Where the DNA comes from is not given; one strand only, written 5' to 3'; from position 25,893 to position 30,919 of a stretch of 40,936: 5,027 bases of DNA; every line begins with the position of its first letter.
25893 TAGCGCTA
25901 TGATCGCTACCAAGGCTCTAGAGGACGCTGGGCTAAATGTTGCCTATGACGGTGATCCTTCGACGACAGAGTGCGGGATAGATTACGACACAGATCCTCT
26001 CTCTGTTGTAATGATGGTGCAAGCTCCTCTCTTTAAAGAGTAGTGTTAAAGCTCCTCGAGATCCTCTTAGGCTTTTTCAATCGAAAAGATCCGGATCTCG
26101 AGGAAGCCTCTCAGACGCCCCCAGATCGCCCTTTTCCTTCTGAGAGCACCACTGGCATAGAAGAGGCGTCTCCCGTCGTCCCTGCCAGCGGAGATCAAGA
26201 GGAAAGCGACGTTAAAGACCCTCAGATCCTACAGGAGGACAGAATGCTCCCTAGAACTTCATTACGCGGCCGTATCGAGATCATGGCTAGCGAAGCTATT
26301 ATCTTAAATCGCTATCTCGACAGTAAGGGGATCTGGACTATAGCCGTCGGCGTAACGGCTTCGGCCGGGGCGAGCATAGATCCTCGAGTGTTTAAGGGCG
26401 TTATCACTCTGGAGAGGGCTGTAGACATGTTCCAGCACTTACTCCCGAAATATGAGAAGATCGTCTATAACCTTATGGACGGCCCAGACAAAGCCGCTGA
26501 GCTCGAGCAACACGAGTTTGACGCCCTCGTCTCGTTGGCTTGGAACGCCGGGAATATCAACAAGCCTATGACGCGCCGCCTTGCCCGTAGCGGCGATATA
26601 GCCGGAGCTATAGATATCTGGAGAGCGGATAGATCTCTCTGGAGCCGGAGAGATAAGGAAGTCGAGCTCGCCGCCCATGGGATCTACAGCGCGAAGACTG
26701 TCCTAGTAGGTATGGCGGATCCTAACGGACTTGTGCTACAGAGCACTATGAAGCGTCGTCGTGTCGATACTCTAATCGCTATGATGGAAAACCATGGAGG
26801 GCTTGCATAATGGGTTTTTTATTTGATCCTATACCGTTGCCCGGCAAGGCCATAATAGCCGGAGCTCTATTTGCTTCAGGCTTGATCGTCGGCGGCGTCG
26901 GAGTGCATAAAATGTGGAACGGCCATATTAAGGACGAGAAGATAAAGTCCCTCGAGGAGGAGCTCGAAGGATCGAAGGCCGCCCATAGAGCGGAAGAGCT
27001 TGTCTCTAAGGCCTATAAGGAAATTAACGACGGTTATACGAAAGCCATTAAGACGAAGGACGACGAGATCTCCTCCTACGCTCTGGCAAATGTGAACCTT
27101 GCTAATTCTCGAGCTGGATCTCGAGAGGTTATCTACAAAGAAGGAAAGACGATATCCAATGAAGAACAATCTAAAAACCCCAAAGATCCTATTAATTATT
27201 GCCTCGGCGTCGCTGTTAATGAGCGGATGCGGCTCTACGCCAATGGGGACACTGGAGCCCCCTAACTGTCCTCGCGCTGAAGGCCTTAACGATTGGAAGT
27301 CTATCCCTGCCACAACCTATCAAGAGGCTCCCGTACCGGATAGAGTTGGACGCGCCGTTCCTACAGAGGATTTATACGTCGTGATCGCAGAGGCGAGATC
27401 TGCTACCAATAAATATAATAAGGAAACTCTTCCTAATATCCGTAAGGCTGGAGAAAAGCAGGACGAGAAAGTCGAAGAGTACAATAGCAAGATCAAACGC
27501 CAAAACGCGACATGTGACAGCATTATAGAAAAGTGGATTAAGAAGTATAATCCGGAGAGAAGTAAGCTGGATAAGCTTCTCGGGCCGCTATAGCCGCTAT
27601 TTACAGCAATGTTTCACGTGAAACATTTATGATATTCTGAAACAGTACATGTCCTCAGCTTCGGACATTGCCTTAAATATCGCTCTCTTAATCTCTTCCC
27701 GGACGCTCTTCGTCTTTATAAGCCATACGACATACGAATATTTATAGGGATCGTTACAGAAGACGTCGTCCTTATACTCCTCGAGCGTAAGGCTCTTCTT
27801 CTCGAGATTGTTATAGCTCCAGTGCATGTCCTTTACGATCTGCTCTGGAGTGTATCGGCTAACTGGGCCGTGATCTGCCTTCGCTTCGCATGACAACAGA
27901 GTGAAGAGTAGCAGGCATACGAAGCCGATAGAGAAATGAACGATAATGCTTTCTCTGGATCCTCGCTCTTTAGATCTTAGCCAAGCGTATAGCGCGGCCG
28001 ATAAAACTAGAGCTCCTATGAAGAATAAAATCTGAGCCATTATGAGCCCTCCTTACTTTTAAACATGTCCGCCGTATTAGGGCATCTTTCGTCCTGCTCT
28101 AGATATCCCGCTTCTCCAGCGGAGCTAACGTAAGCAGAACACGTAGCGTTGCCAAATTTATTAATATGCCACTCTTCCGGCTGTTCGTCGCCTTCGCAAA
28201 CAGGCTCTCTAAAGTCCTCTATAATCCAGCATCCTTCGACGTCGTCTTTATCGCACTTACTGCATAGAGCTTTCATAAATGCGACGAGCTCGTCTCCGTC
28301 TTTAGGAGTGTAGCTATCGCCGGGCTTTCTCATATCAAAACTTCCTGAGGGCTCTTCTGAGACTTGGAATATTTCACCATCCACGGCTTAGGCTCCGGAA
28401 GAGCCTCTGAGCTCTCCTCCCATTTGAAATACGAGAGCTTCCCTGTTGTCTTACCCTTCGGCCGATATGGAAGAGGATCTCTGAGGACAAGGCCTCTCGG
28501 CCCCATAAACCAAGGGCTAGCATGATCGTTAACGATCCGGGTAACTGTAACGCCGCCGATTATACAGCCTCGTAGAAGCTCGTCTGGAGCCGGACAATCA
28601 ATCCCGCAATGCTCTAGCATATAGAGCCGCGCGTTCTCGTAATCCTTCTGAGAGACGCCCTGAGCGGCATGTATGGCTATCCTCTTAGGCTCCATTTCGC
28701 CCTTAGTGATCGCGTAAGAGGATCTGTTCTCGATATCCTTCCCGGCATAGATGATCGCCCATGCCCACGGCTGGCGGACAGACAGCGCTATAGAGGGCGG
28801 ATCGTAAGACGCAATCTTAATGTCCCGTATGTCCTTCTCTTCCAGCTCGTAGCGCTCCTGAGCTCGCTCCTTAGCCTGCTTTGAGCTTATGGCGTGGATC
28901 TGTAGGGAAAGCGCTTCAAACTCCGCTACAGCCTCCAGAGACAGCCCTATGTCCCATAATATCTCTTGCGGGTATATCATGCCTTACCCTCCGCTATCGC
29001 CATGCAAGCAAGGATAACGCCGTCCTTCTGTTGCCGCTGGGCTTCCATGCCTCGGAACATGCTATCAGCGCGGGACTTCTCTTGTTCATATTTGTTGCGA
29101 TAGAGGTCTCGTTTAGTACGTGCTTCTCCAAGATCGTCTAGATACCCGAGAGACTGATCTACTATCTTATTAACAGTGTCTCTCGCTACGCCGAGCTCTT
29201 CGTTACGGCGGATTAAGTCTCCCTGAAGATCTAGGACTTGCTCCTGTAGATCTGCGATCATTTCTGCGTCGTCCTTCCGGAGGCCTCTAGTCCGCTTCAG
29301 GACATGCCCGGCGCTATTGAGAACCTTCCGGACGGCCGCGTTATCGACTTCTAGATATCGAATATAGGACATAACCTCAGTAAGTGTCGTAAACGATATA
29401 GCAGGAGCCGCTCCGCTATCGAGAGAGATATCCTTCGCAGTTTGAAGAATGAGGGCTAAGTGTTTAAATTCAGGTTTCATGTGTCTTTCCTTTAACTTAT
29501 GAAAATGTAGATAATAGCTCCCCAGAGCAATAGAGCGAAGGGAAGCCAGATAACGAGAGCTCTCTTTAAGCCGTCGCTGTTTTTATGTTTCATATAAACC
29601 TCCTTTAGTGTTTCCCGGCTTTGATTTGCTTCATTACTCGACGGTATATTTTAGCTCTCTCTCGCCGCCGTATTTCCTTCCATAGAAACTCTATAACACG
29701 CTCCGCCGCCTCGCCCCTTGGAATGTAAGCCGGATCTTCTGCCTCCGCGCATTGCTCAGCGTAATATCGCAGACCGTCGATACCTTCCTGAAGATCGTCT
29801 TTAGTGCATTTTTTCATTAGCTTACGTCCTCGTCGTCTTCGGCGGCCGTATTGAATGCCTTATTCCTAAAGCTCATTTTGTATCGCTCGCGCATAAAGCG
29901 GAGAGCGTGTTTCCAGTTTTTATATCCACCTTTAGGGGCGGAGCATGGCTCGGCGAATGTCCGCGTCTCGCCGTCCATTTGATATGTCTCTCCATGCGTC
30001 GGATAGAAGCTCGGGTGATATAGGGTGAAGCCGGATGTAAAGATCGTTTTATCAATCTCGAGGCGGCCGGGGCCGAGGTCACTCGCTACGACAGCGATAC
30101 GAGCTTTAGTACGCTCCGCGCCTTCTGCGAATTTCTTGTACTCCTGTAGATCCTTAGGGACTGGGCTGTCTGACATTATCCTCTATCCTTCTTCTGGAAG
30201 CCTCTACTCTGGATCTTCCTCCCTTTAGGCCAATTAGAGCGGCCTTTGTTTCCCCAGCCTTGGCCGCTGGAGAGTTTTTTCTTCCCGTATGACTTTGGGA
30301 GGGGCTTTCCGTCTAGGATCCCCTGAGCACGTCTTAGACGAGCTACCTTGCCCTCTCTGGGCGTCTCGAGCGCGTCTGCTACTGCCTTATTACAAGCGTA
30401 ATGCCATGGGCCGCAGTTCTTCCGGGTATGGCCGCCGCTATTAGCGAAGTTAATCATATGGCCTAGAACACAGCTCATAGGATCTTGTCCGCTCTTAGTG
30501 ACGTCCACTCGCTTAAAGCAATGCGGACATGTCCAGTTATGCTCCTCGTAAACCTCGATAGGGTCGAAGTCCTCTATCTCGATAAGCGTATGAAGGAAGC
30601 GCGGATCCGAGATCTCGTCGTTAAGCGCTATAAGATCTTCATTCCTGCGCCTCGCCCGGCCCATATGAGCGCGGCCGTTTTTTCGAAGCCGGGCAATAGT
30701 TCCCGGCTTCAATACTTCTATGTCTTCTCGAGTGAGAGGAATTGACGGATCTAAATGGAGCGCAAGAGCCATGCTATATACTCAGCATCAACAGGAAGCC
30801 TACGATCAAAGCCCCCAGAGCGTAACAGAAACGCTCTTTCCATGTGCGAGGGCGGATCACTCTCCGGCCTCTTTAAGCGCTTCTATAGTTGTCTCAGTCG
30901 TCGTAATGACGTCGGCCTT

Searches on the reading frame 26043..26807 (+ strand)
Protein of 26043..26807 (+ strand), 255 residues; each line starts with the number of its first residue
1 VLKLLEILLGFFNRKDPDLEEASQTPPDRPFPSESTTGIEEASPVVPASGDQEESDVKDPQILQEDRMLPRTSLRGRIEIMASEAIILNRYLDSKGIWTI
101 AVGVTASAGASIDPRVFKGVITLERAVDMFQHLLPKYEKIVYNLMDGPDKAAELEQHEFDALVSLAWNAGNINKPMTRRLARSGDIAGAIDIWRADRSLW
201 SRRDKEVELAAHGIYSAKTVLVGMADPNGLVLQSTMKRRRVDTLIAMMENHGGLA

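Call 15: search_protein_families(library=phrogs, proteins=[window:26043-26807:+], max_evalue=0.001)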
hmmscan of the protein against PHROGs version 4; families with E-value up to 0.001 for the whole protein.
window:26043-26807:+ (255 aa): 2 families
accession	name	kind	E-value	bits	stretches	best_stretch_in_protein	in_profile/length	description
phrog_7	-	lysis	1.3e-17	64.2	1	83-223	565-711/873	endolysin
phrog_3572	-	lysis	0.00027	20.5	1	81-207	272-398/653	endolysin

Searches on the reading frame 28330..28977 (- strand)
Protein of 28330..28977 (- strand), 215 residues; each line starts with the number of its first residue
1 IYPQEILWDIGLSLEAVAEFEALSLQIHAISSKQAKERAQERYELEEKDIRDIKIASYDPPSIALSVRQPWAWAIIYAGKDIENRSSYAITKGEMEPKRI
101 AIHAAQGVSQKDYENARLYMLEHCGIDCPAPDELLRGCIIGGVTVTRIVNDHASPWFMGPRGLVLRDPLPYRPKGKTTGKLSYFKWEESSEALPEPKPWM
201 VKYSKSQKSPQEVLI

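Call 15: search_protein_families(library=phrogs, proteins=[window:28330-28977:-], max_evalue=0.001)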
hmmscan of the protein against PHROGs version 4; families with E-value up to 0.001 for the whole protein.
window:28330-28977:- (215 aa): 1 family
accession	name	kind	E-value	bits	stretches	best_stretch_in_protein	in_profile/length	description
phrog_3193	-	unknown function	4.9e-33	115.8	1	33-191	58-211/269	-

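Call 86: search_protein_families(library=pfam, proteins=[window:28330-28977:-], max_evalue=0.1)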
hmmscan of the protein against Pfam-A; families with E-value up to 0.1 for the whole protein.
window:28330-28977:- (215 aa): 0 families

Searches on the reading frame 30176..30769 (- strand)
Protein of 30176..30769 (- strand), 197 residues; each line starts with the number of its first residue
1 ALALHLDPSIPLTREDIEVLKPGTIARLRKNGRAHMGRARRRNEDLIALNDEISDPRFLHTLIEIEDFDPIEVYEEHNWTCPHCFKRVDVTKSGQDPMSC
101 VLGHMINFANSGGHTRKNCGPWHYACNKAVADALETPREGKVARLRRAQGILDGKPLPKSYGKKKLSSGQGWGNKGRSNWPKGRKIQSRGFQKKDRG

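Call 14: search_protein_families(library=phrogs, proteins=[window:30176-30769:-], max_evalue=0.001)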
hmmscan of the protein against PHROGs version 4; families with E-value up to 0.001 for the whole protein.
window:30176-30769:- (197 aa): 3 families
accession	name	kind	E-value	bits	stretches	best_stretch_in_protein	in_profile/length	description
phrog_338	-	DNA, RNA and nucleotide metabolism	1.5e-09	38.7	1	12-143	166-273/340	HNH endonuclease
phrog_8660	-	DNA, RNA and nucleotide metabolism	1.6e-07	32.6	1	62-132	108-178/196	HNH endonuclease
phrog_12400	-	DNA, RNA and nucleotide metabolism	0.00054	21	1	72-130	23-84/157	HNH endonuclease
